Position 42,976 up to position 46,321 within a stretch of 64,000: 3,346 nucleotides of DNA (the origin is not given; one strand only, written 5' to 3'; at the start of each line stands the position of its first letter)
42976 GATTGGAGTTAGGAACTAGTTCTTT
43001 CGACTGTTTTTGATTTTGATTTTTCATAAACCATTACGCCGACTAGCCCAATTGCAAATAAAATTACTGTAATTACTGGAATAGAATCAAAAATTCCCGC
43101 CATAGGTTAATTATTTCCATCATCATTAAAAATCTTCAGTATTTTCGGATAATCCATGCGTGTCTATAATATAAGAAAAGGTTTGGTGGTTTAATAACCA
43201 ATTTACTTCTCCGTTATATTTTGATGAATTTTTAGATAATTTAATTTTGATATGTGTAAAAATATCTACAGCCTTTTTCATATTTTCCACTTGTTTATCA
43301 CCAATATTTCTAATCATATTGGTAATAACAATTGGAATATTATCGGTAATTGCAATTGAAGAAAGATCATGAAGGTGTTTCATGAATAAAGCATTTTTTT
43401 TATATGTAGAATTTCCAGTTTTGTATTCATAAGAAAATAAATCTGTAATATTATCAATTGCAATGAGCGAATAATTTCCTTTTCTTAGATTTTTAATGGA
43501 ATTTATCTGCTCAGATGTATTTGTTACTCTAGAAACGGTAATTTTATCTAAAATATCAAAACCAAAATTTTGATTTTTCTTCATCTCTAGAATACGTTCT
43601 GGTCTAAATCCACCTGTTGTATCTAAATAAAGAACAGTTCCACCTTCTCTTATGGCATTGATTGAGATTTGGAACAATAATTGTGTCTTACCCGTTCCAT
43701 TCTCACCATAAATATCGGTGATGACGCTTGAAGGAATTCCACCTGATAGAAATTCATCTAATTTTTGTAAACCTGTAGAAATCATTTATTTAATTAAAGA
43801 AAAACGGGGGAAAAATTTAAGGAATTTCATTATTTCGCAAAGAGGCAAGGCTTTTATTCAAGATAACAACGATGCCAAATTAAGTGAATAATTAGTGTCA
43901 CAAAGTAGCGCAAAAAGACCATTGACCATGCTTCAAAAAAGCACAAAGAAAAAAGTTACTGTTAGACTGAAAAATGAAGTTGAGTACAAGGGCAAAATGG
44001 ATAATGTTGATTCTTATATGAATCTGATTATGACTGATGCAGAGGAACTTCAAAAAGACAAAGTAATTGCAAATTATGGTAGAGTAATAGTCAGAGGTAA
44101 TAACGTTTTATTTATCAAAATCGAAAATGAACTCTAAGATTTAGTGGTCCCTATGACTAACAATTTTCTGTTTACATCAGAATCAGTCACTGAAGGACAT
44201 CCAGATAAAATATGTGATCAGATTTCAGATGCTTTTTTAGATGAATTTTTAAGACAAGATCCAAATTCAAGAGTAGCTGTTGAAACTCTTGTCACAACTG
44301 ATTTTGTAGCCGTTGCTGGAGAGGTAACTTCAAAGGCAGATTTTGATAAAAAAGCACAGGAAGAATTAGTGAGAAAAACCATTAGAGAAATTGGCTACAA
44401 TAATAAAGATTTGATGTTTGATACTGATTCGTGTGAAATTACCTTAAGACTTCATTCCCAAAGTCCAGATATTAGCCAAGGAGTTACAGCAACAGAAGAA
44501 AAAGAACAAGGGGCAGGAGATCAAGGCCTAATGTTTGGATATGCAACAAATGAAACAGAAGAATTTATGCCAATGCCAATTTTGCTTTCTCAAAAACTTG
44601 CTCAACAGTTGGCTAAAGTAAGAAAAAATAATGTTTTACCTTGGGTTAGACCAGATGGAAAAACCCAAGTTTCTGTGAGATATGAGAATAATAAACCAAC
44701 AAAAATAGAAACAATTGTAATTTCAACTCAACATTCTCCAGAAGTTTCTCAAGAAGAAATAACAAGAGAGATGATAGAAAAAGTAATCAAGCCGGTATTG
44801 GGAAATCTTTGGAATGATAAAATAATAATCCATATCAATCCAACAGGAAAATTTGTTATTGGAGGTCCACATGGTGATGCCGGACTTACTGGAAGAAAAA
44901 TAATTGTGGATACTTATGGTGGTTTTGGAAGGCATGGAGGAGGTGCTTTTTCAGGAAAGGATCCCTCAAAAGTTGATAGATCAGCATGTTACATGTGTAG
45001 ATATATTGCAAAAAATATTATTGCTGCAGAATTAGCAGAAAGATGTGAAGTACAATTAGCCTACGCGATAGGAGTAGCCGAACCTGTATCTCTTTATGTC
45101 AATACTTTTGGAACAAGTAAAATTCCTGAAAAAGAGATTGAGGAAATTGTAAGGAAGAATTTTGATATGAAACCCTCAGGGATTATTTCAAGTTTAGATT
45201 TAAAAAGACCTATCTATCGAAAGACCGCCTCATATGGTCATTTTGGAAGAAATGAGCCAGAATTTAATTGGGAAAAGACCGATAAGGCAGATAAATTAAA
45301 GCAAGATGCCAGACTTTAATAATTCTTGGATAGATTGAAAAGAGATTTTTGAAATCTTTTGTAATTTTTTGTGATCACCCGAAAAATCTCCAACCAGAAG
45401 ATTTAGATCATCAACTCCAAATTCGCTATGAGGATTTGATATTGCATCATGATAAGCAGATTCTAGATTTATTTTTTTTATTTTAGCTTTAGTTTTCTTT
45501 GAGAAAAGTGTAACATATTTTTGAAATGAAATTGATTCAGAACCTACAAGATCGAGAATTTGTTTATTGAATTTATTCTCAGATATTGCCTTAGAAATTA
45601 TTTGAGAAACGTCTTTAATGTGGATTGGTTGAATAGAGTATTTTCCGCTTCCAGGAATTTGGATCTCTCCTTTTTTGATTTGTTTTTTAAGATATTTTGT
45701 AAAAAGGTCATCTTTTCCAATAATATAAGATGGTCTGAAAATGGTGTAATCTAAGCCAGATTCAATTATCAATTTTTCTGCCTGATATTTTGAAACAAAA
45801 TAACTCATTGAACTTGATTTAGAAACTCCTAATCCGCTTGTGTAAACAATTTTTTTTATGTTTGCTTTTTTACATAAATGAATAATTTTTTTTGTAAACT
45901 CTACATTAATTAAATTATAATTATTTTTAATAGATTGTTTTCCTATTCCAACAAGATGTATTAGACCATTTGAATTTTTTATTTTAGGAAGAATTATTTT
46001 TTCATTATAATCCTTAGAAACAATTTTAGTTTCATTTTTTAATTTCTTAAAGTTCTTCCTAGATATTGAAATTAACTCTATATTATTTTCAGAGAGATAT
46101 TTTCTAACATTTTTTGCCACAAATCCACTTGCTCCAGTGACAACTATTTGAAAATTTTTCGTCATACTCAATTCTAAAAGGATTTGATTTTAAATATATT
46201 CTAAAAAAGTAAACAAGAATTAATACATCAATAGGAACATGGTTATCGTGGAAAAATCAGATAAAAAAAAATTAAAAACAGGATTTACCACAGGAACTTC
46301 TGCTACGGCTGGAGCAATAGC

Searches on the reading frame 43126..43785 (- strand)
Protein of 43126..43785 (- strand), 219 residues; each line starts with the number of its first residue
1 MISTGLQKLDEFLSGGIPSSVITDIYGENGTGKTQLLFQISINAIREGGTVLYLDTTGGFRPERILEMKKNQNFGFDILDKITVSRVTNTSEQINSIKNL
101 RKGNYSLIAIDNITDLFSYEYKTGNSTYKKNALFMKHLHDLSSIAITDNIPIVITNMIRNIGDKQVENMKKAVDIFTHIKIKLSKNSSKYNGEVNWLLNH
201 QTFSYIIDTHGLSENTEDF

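Call 21: search_protein_families(library=pfam, proteins=[window:43126-43785:-], max_evalue=0.001)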
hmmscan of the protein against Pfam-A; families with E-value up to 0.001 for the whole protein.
window:43126-43785:- (219 aa): 7 families
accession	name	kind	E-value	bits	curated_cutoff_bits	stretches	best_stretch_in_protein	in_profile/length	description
PF08423.17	Rad51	-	1.3e-26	93.8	22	1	2-164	8-181/244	Rad51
PF00154.27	RecA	-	1.9e-09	37.8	27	1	2-161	33-192/262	recA bacterial DNA recombination protein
PF06745.19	ATPase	-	1.6e-08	34.6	26.6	1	2-56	1-56/231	KaiC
PF05707.18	Zot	-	8.2e-06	25.9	20.3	1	26-183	6-161/197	Zonular occludens toxin (Zot)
PF13479.12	AAA_24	-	3e-05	24.4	27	1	25-119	7-79/195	AAA domain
PF25199.1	nSTAND_NTPase5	-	9.7e-05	22.7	34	1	25-73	46-94/145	Novel STAND NTPase 5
PF01637.24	ATPase_2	-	0.00037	20.8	33.2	1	6-116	8-122/225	ATPase domain predominantly from Archaea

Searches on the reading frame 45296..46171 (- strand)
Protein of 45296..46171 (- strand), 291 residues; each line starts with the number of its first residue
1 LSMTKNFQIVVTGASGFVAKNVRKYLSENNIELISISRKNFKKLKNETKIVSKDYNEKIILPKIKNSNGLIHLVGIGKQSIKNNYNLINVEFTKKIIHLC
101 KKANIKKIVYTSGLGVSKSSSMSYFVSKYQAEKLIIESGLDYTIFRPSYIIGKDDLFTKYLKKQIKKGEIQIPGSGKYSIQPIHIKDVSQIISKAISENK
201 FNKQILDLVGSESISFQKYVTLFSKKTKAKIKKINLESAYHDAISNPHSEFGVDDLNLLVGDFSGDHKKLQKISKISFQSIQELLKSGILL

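Call 21: search_protein_families(library=pfam, proteins=[window:45296-46171:-], max_evalue=0.001)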
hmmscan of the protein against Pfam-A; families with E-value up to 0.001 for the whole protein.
window:45296-46171:- (291 aa): 6 families
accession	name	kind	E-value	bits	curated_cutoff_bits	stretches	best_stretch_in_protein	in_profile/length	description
PF01370.27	Epimerase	-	2.2e-16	60.5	20.9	1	9-200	1-229/240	NAD dependent epimerase/dehydratase family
PF13460.12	NAD_binding_10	-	6.2e-15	56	27.2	1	13-154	1-150/184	NAD(P)H-binding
PF05368.20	NmrA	-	6.9e-12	46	27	1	8-244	4-251/298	NmrA-like family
PF01073.25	3Beta_HSD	-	1.7e-09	37.6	22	1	10-116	1-119/280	3-beta hydroxysteroid dehydrogenase/isomerase family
PF04321.23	RmlD_sub_bind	-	1.5e-06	28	27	0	8-112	2-100/287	RmlD substrate binding domain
PF07993.18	NAD_binding_4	-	1.6e-06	27.9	20.1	0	121-152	174-209/258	Male sterility protein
